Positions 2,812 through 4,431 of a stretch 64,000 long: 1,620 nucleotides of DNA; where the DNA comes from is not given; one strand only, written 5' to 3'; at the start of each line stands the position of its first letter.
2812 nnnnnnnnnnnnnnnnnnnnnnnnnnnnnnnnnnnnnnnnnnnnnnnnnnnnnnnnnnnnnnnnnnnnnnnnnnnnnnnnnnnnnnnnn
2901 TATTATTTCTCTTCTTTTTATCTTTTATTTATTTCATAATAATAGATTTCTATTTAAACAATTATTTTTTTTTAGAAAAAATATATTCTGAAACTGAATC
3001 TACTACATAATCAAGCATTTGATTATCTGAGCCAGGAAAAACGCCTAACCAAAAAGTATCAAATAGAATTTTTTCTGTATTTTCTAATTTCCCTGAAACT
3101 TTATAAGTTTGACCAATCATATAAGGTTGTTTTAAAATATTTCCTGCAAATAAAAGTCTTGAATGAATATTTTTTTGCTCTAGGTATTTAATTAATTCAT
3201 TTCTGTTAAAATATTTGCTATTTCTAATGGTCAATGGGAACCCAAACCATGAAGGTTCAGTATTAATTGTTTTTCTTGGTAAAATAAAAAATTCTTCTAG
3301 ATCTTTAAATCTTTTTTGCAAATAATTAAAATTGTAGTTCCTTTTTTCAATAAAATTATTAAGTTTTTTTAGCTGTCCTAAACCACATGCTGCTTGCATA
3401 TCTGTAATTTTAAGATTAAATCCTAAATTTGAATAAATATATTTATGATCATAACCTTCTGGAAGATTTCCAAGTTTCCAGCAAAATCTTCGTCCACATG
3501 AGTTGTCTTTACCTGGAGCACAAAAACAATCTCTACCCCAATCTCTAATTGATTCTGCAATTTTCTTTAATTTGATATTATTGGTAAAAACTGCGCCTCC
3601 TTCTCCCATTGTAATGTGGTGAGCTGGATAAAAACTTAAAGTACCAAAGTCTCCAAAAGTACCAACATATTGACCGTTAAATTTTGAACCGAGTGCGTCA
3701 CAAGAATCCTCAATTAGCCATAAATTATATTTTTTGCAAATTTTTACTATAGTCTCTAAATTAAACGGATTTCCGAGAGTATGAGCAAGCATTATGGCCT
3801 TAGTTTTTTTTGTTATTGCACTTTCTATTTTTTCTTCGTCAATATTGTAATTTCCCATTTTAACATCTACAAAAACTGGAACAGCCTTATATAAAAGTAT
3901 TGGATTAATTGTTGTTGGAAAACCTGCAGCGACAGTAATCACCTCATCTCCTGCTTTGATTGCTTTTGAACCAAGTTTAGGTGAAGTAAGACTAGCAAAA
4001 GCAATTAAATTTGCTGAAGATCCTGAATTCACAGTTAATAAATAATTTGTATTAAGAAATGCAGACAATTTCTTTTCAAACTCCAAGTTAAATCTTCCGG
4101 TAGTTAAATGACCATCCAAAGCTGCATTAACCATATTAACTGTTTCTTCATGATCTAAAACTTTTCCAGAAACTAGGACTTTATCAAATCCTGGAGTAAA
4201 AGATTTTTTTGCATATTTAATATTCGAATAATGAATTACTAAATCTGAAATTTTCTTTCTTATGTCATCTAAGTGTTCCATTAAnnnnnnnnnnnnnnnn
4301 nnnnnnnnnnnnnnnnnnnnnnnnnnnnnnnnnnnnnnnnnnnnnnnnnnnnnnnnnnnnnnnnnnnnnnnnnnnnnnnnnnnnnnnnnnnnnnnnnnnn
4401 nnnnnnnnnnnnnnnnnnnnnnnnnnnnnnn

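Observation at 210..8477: Minus-strand glycan island combining nonulosonic-acid and 3,6-dideoxyhexose chemistry, 2 kb from the flagellar locus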

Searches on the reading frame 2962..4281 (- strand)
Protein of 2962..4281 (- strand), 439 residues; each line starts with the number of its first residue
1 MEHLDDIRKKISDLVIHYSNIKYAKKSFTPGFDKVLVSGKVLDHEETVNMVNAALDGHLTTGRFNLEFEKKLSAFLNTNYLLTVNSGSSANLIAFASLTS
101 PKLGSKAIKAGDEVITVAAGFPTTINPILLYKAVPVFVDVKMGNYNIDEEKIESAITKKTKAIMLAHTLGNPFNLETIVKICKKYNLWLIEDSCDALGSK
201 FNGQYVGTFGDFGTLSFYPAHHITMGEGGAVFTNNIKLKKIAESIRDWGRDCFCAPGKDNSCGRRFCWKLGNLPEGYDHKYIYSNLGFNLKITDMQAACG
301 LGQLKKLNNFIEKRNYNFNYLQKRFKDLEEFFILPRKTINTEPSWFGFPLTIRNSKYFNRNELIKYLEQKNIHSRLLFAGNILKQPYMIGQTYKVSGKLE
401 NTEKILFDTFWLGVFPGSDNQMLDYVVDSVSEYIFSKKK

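Call 5: search_protein_families(library=pfam, proteins=[window:2962-4281:-], max_evalue=0.01)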
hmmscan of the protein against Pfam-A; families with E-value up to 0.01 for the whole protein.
window:2962-4281:- (439 aa): 5 families
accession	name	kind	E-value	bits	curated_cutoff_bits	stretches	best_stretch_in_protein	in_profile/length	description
PF01041.23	DegT_DnrJ_EryC1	-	1.1e-95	321.4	19.8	1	44-430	4-359/360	DegT/DnrJ/EryC1/StrS aminotransferase family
PF00266.25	Aminotran_5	-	7.9e-07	28.8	21.5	1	67-199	47-182/371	Aminotransferase class-V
PF00155.27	Aminotran_1_2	-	2.4e-06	27.4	19.7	1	64-192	43-185/361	Aminotransferase class I and II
PF01212.27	Beta_elim_lyase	-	0.00011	22.1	27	1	67-194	36-170/288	Beta-eliminating lyase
PF01053.26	Cys_Met_Meta_PP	-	0.00031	19.9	27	1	68-193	57-174/381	Cys/Met metabolism PLP-dependent enzyme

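Call 6: search_protein_families(library=ncbifam, proteins=[window:2962-4281:-], max_evalue=0.01)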
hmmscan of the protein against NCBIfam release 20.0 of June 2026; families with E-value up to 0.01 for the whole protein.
window:2962-4281:- (439 aa): 27 families (the best 25 are shown)
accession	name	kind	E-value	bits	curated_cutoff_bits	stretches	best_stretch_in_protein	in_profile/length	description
NF011936.0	PRK15407.1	equivalog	1.6e-209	696.1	423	1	4-435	6-437/440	lipopolysaccharide biosynthesis protein RfbH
TIGR03588.1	PseC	equivalog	1.8e-59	201.6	423.5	1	45-432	11-378/380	UDP-4-amino-4,6-dideoxy-N-acetyl-beta-L-altrosamine transaminase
TIGR04181.1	NHT_00031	hypoth_equivalog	1.9e-50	171.8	420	2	51-243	16-218/359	LegC family aminotransferase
NF008687.0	PRK11706.1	equivalog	3.2e-48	164.4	375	2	44-251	11-211/375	dTDP-4-amino-4,6-dideoxygalactose transaminase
TIGR02379.1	ECA_wecE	subfamily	5.2e-42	144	434.85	1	62-378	30-321/376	dTDP-4-amino-4,6-dideoxy-D-glucose transaminase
NF008658.2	PRK11658.1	equivalog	3e-39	134.8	631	1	41-432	11-375/379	UDP-4-amino-4-deoxy-L-arabinose aminotransferase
TIGR04427.1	PLP_DesI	equivalog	4e-25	88.7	650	1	41-251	28-230/390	dTDP-4-dehydro-6-deoxyglucose aminotransferase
NF005817.0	PRK07683.1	equivalog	7.5e-09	34.8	575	1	65-192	67-200/387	aminotransferase A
NF005816.0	PRK07682.1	equivalog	3.6e-08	32.4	620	1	67-195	70-205/390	aminotransferase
NF004770.0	PRK06108.1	subfamily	4e-08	32.5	422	1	107-193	116-210/396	pyridoxal phosphate-dependent aminotransferase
NF004975.0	PRK06348.1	equivalog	6.8e-07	28.6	549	1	106-196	107-205/384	pyridoxal phosphate-dependent aminotransferase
NF006488.0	PRK08912.1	equivalog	9.5e-07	28.1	498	1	107-192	107-186/387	aminotransferase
NF041091.1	asp_aminotase_Arch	equivalog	8.3e-06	24.9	550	1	108-193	108-200/376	aspartate aminotransferase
NF006096.0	PRK08248.1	equivalog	1.6e-05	23.8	726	1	68-193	69-186/431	homocysteine synthase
NF004621.0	PRK05957.1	equivalog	4.1e-05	22.5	498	1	108-193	110-200/389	pyridoxal phosphate-dependent aminotransferase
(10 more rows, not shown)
